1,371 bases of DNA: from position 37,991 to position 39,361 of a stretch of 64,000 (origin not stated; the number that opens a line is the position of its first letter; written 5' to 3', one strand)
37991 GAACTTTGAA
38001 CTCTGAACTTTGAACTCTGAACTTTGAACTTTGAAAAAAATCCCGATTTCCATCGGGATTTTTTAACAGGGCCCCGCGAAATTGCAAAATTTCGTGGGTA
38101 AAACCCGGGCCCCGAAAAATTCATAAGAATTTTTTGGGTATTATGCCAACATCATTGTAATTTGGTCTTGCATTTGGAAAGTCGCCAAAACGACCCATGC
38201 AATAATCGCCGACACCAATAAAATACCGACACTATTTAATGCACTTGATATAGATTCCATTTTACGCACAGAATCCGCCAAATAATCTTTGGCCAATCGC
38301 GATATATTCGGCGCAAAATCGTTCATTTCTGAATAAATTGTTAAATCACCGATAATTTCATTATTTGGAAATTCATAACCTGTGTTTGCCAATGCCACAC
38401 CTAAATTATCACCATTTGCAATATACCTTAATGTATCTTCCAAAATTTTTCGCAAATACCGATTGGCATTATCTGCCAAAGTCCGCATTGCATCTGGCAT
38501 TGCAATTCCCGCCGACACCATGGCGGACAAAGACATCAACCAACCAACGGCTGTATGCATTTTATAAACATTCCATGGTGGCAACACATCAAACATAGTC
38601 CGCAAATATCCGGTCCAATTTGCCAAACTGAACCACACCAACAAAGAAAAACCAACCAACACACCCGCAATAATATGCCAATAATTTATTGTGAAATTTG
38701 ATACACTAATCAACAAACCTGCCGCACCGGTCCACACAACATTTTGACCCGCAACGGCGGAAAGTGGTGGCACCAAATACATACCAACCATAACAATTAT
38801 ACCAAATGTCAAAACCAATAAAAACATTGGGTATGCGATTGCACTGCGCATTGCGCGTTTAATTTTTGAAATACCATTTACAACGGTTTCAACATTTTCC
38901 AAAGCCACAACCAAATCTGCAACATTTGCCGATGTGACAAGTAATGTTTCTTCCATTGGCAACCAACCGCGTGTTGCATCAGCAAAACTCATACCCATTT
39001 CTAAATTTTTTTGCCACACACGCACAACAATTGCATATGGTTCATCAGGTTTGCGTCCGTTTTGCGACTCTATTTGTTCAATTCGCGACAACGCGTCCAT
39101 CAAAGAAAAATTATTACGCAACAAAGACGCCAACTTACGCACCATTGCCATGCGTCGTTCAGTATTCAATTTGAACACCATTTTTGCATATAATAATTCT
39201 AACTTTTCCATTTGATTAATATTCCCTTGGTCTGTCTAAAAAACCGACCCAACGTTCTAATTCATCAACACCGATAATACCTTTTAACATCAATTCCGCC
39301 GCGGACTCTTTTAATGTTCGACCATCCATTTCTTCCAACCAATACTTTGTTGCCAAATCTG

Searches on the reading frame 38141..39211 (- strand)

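Call 49: search_protein_families(library=ncbifam, proteins=[window:38141-39211:-], max_evalue=0.00001)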
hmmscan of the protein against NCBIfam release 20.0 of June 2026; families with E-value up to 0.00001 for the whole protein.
window:38141-39211:- (356 aa): 5 families
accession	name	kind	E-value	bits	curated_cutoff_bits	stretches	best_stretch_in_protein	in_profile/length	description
TIGR02120.1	GspF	equivalog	1e-16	61.2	424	1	14-345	59-391/401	type II secretion system inner membrane protein GspF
NF041012.2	T4P_ComGB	equivalog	6.1e-16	58.7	240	1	21-277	4-258/332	competence type IV pilus assembly protein ComGB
NF052606.1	T4PiliAsmPilCMyx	equivalog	1.4e-11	43.9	700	1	30-343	92-406/419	type IV pilus assembly protein PilC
NF007861.0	PRK10573.1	equivalog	5.2e-11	42.2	401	1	16-344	57-387/401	protein transport protein HofC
NF052607.1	T4PiliAsmPilCThrm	equivalog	1.6e-08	34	700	1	24-347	72-396/406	type IV pilus assembly protein PilC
